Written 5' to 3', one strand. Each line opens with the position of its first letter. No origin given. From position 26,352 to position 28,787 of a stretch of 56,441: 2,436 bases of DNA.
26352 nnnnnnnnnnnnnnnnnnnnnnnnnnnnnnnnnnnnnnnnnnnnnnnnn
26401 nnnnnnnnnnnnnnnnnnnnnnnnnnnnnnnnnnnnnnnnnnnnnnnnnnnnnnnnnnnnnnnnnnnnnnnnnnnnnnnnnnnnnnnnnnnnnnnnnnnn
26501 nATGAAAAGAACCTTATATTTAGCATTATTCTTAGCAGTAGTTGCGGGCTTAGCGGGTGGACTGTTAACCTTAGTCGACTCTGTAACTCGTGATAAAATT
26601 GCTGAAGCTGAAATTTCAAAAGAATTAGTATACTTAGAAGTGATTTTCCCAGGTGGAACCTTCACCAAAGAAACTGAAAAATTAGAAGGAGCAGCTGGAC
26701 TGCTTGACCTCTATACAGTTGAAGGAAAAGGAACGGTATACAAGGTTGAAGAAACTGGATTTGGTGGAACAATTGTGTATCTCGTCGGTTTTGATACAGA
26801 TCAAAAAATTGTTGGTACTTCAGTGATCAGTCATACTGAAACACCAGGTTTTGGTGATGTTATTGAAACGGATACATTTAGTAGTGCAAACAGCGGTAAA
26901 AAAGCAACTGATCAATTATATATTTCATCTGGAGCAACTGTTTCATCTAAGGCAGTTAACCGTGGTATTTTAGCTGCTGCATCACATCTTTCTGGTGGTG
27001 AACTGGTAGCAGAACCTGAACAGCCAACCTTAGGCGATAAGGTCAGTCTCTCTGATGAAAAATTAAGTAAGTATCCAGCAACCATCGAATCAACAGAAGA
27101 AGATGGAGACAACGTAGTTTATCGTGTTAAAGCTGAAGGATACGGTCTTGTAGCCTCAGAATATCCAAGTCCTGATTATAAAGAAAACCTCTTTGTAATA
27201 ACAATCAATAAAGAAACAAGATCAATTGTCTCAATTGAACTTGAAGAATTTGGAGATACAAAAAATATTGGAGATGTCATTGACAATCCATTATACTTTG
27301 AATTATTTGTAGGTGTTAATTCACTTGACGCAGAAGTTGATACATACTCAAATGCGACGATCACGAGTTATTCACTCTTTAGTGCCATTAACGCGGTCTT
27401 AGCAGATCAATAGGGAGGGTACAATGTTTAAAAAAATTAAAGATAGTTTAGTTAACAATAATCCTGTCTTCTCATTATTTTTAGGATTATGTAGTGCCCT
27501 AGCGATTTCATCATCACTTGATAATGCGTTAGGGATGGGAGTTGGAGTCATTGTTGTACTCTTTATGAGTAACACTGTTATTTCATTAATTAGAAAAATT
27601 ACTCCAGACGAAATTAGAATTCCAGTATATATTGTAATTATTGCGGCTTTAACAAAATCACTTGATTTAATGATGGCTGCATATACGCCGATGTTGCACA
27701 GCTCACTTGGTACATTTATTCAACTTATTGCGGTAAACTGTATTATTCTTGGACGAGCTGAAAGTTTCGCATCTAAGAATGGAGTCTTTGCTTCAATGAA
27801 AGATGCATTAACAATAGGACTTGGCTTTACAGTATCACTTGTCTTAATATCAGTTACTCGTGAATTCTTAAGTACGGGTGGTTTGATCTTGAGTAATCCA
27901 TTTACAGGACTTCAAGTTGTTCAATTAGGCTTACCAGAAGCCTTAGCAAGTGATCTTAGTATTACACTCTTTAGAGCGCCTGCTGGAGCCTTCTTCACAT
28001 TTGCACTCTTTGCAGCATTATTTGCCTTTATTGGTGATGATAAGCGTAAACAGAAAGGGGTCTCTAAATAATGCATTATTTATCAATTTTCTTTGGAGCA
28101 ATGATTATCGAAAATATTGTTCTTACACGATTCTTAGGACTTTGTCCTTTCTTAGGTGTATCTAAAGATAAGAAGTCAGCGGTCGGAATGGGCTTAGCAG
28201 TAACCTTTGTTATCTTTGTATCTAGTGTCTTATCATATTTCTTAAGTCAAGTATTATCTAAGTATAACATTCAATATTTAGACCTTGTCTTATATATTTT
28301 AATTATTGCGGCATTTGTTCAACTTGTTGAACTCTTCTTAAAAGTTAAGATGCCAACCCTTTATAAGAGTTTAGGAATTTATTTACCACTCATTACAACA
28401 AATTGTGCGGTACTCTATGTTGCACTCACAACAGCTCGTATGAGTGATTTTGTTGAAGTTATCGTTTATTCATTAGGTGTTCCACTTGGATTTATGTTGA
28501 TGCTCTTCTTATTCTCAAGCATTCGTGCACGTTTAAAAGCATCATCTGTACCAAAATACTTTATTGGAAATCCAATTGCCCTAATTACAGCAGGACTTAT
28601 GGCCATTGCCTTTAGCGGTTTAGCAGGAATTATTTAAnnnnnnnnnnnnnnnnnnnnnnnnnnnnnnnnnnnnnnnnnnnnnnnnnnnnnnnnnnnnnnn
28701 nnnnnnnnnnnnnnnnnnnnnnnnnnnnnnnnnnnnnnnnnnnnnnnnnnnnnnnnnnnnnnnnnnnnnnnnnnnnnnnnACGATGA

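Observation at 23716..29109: Re-wired Rnf operon: three extracytoplasmic FMN-binding modules, a Cys-rich micro-protein and a minimal RnfB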

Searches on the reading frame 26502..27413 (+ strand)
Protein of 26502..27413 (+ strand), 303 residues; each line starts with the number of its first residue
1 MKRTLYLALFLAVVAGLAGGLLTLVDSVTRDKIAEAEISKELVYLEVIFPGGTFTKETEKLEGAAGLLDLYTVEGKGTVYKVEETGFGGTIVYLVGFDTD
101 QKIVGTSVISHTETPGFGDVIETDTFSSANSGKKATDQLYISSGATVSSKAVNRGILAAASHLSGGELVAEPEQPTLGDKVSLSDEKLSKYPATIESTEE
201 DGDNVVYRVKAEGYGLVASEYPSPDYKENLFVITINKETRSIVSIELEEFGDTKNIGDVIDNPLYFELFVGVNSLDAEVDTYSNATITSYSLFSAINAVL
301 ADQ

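Call 3: search_protein_families(library=pfam, proteins=[window:26502-27413:+], max_evalue=0.1)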
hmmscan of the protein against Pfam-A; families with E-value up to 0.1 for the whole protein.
window:26502-27413:+ (303 aa): 1 family
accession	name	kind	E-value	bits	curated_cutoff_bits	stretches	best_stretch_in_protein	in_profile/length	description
PF04205.19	FMN_bind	-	1.5e-19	70.9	22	2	86-159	1-75/77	FMN-binding domain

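Call 4: search_protein_families(library=ncbifam, proteins=[window:26502-27413:+], max_evalue=0.1)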
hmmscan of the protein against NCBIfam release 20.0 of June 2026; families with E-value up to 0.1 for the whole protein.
window:26502-27413:+ (303 aa): 11 families
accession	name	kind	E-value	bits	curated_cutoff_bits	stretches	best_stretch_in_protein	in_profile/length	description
TIGR01947.1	rnfG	subfamily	1e-20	74.7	102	1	9-161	2-183/187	RnfABCDGE type electron transport complex subunit G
NF045876.1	RnfG_DVU2794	exception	2.8e-15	56.3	205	2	1-160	1-176/190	RnfABCDGE type electron transport complex subunit G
NF002519.0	PRK01908.1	equivalog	2.6e-14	53.4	178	1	7-123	8-137/209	electron transport complex subunit RsxG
TIGR01938.1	nqrC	equivalog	7.5e-07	29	144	1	82-138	141-198/251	NADH:ubiquinone reductase (Na(+)-transporting) subunit C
NF041840.1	rnfG_Methano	equivalog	9.6e-07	28.5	230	1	79-155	91-176/189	Rnf electron transport complex subunit RnfG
NF003746.0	PRK05346.1-1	equivalog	1.2e-05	24.6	337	1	82-169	145-232/264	Na(+)-translocating NADH-quinone reductase subunit C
NF003749.0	PRK05346.1-5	equivalog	1.8e-05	24.2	255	1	79-138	141-201/261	Na(+)-translocating NADH-quinone reductase subunit C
NF003752.0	PRK05346.2-3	equivalog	0.00025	20.2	617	1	79-149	177-246/316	Na(+)-translocating NADH-quinone reductase subunit C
NF003750.0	PRK05346.2-1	equivalog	0.00032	20.3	352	1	68-144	100-180/225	Na(+)-translocating NADH-quinone reductase subunit C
NF003754.0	PRK05346.2-5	equivalog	0.00071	19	677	1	55-146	160-248/320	Na(+)-translocating NADH-quinone reductase subunit C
NF003747.0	PRK05346.1-2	equivalog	0.0049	16.1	336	0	94-138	152-197/260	Na(+)-translocating NADH-quinone reductase subunit C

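Call 40: find_homologous_proteins(query=window:26502-27413:+)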
Query window:26502-27413:+ (303 aa): 30 proteins with E <= 0.001 among 8000 candidates.
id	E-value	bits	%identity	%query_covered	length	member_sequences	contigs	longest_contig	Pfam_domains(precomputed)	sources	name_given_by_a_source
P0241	2.6e-186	636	100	100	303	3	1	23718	PF04205.20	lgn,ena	-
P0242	2.8e-112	393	61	100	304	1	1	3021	PF04205.20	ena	-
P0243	4.6e-107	376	60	100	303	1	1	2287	PF04205.20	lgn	-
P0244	6.3e-107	375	60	100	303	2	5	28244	PF04205.20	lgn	-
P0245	4.0e-106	373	60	100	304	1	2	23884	PF04205.20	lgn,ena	-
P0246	8.9e-106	372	59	100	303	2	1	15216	PF04205.20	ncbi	-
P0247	1.7e-105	371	60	100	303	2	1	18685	PF04205.20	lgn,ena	-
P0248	3.6e-103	363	60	100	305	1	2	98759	PF04205.20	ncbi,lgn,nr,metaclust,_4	ncbi:MAG: FMN-binding protein [Erysipelothrix sp.]|nr:FMN-binding protein [Erysipelothrix sp.]|metac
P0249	1.2e-102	361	59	100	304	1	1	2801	PF04205.20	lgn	-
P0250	1.5e-102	361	59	100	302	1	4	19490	PF04205.20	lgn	-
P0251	2.0e-102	361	58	100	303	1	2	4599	PF04205.20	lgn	-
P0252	6.6e-101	356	57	100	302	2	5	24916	PF04205.20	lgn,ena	-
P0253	6.8e-101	355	59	100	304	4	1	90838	PF04205.20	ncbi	-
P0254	3.2e-100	353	58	100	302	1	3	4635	PF04205.20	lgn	-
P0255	4.7e-99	349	59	100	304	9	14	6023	PF04205.20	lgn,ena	-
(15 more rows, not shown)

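Call 62: predict_structure(alignment_id=A3)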
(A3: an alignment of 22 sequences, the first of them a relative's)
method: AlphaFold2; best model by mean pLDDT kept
length: 303 residues; sequences in the alignment: 22
mean_pLDDT: 86.7   pTM: 0.69
mean pLDDT of the five models: 86.7, 86.1, 85.6, 81.7, 78.7
residues with pLDDT >= 90: 143; 70-90: 149; 50-70: 11; < 50: 0
segments of 3 or more residues with pLDDT < 50: none
pLDDT, mean of each block of 10 residues (from residue 1): 79 79 73 81 92 89 86 95 87 95 93 79 85 90 81 92 87 85 87 93 96 75 77 95 93 77 92 93 84 94 80
secondary structure, 60 per line:
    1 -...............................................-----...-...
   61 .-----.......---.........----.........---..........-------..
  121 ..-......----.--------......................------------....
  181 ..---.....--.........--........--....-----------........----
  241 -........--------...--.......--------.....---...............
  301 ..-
elements in order: H2-48 E54-56 H58-61 E67-73 E77-85 E90-98 E102-111 H119-122 H124-129 H143-164 E177-182 H186-190 E193-201 E204-211 H214-217 E229-236 E242-249 H263-269 E278-282 H286-302

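Call 65: fold_search(model_id=the predicted structure, library=pdb)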
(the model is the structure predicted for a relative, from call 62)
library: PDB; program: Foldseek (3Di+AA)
matches with E <= 10: 924; with E <= 0.001: 5
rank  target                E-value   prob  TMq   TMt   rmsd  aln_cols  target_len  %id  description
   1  9eri_G                1.5e-08  1.00  0.37  0.53   9.6       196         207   24  Cryo-EM structure of sodium pumping Rnf complex from Acetobacterium woodii bound to NADH (released 2025-03-05)
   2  7zc6_G                9.6e-07  1.00  0.35  0.55   8.5       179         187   27  Na+ - translocating ferredoxin: NAD+ reductase (Rnf) of C. tetanomorphum (released 2022-09-28)
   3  8rb8_G                5.4e-06  1.00  0.32  0.48   9.1       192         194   21  Cryo-EM structure of the NADH:ferredoxin oxidoreductase RNF from Azotobacter vinelandii, purified with 2-ME/TCEP, NADH (released 2024-06-26)
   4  8ahx_G                5.7e-06  1.00  0.34  0.50   8.7       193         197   21  Cryo-EM structure of the nitrogen-fixation associated NADH:ferredoxin oxidoreductase RNF from Azotobacter vinelandii (released 2023-11-01)
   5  8rb9_G                9.0e-06  1.00  0.33  0.50   8.8       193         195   21  Cryo-EM structure of the NADH:ferredoxin oxidoreductase RNF from Azotobacter vinelandii, NADH added (released 2024-06-26)
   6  8a1t_C                3.1e-03  1.00  0.32  0.38   8.1       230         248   16  Sodium pumping NADH-quinone oxidoreductase (released 2023-06-14)
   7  8evu_C                3.3e-03  1.00  0.31  0.37   8.2       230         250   16  Cryo EM structure of Vibrio cholerae NQR (released 2022-11-16)
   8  4xhf_B                3.5e-03  1.00  0.27  0.36   7.5       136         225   20  Crystal structure of Shewanella oneidensis NqrC (released 2015-12-16)
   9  7xk3_C                5.2e-03  1.00  0.29  0.34   9.1       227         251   17  Cryo-EM structure of Na+-pumping NADH-ubiquinone oxidoreductase from Vibrio cholerae, state 1 (released 2022-07-20)
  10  8a1y_C                5.6e-03  1.00  0.26  0.31   6.7       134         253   21  Sodium pumping NADH-quinone oxidoreductase with inhibitor HQNO (released 2023-06-14)
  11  8veh_C                5.6e-03  0.57  0.13  0.20  20.6       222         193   13  Crystal structure of outer membrane lipoprotein carrier protein (LolA) from Rickettsia bellii (released 2023-12-27)
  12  4u9s                  5.9e-03  1.00  0.26  0.35   8.7       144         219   19  Crystal structure of NqrC from Vibrio cholerae (released 2014-12-03)
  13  8a1u_C                7.0e-03  1.00  0.32  0.38   8.3       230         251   15  Sodium pumping NADH-quinone oxidoreductase with substrates NADH and Q2 (released 2023-09-20)
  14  4xhf_D                9.3e-03  1.00  0.27  0.37   8.2       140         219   22  Crystal structure of Shewanella oneidensis NqrC (released 2015-12-16)
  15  4xhf_A                1.1e-02  1.00  0.27  0.36   2.6       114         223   24  Crystal structure of Shewanella oneidensis NqrC (released 2015-12-16)
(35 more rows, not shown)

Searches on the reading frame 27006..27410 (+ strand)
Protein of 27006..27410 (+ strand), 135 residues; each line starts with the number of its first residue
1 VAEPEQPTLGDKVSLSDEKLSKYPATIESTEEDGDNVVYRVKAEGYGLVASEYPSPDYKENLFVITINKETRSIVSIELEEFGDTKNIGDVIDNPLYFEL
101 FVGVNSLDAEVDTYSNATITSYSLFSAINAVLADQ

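Call 38: search_protein_families(library=pfam, proteins=[window:27006-27410:+], max_evalue=0.01)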
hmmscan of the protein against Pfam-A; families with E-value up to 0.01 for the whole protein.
window:27006-27410:+ (135 aa): 1 family
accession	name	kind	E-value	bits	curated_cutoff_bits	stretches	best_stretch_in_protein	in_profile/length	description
PF04205.19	FMN_bind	-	1.2e-05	26.3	22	1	64-132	9-76/77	FMN-binding domain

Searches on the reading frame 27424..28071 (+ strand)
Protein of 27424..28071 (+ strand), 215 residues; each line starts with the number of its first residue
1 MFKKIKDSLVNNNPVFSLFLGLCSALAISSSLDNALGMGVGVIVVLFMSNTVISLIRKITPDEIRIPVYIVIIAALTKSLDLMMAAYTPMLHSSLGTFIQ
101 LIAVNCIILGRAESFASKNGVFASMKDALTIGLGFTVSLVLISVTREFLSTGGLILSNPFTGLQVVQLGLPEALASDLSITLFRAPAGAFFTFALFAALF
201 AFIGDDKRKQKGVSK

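Call 3: search_protein_families(library=pfam, proteins=[window:27424-28071:+], max_evalue=0.1)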
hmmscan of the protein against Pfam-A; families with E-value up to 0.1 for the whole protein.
window:27424-28071:+ (215 aa): 2 families
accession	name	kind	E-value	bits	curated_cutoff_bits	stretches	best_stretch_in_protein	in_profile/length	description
PF02508.19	Rnf-Nqr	-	9e-56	189.1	23.8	1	2-196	2-173/174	Rnf-Nqr subunit, membrane protein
PF14256.11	YwiC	-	0.046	14.4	25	0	22-113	15-104/126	YwiC-like protein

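Call 4: search_protein_families(library=ncbifam, proteins=[window:27424-28071:+], max_evalue=0.1)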
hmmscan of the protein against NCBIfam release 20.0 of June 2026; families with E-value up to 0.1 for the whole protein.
window:27424-28071:+ (215 aa): 11 families
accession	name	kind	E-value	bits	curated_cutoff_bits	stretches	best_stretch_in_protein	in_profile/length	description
NF009070.0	PRK12405.1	subfamily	4.9e-66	222.2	184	1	3-211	6-214/231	electron transport complex subunit RsxE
TIGR01948.1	rnfE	subfamily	4.3e-58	196.1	213.4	1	3-202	2-192/196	RnfABCDGE type electron transport complex subunit E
NF041839.1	rnfE_Methano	equivalog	4.6e-52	176.8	350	1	9-205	10-196/203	Rnf electron transport complex subunit RnfE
NF006777.0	PRK09292.1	equivalog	3.2e-42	144.7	235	1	4-198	10-196/209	NADH:ubiquinone reductase (Na(+)-transporting) subunit D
TIGR01939.1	nqrD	equivalog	1.3e-37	129.7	244.85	1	5-196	10-194/207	NADH:ubiquinone reductase (Na(+)-transporting) subunit D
TIGR01943.1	rnfA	subfamily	1.6e-22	80.8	229.3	1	9-152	11-160/190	RnfABCDGE type electron transport complex subunit A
TIGR01940.1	nqrE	equivalog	6.7e-20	72.3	247.55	1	10-149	12-167/200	NADH:ubiquinone reductase (Na(+)-transporting) subunit E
NF003481.0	PRK05151.1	equivalog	4.4e-17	62.9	240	1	9-163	13-170/193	electron transport complex subunit RsxA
NF041835.1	rnfA_Methano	equivalog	6.1e-16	59.4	300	1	7-147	12-158/195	Rnf electron transport complex subunit RnfA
NF002200.0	PRK01061.1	equivalog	1.5e-15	57.5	351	1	11-168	21-196/250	Na(+)-translocating NADH-quinone reductase subunit E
NF009108.0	PRK12456.1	equivalog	2.3e-11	44.2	398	1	12-150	16-166/199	Na(+)-translocating NADH-quinone reductase subunit E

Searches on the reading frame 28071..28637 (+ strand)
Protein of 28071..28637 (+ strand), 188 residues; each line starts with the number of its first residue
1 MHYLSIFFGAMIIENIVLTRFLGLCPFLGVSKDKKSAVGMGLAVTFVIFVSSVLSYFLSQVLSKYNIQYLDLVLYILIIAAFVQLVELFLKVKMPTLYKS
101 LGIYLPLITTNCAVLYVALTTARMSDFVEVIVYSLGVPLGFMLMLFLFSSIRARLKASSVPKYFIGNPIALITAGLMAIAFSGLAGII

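Call 3: search_protein_families(library=pfam, proteins=[window:28071-28637:+], max_evalue=0.1)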
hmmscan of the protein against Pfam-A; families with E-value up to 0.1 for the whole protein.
window:28071-28637:+ (188 aa): 2 families
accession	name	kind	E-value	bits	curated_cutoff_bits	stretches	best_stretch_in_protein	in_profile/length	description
PF02508.19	Rnf-Nqr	-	1.8e-54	184.8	23.8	1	3-188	1-174/174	Rnf-Nqr subunit, membrane protein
PF23471.1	Cap15_TM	-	0.092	13.9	28.2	1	45-82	5-45/59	Cap15, TM helices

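Call 4: search_protein_families(library=ncbifam, proteins=[window:28071-28637:+], max_evalue=0.1)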
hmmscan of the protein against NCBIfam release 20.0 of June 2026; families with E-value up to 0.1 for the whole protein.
window:28071-28637:+ (188 aa): 11 families
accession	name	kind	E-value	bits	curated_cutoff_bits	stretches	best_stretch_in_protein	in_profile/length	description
TIGR01943.1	rnfA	subfamily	5.2e-65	219.4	229.3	1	2-188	2-190/190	RnfABCDGE type electron transport complex subunit A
NF003481.0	PRK05151.1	equivalog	1.1e-59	201.9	240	1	2-188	3-191/193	electron transport complex subunit RsxA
NF041835.1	rnfA_Methano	equivalog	1.5e-46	159.3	300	1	4-183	7-188/195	Rnf electron transport complex subunit RnfA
TIGR01940.1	nqrE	equivalog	1.6e-43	149.4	247.55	1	1-187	1-199/200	NADH:ubiquinone reductase (Na(+)-transporting) subunit E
NF002200.0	PRK01061.1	equivalog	1.9e-40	139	351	1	3-187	11-209/250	Na(+)-translocating NADH-quinone reductase subunit E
NF009108.0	PRK12456.1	equivalog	1.7e-31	109.9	398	1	3-187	5-197/199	Na(+)-translocating NADH-quinone reductase subunit E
NF009070.0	PRK12405.1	subfamily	6.1e-29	100.8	184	1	3-154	4-151/231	electron transport complex subunit RsxE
TIGR01948.1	rnfE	subfamily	3e-27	95.5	213.4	1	6-159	3-152/196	RnfABCDGE type electron transport complex subunit E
NF041839.1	rnfE_Methano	equivalog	1.2e-21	77.4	350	1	7-161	6-156/203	Rnf electron transport complex subunit RnfE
TIGR01939.1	nqrD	equivalog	3.6e-17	62.9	244.85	1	3-155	6-154/207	NADH:ubiquinone reductase (Na(+)-transporting) subunit D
NF006777.0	PRK09292.1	equivalog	1.8e-16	60.6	235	1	5-155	9-155/209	NADH:ubiquinone reductase (Na(+)-transporting) subunit D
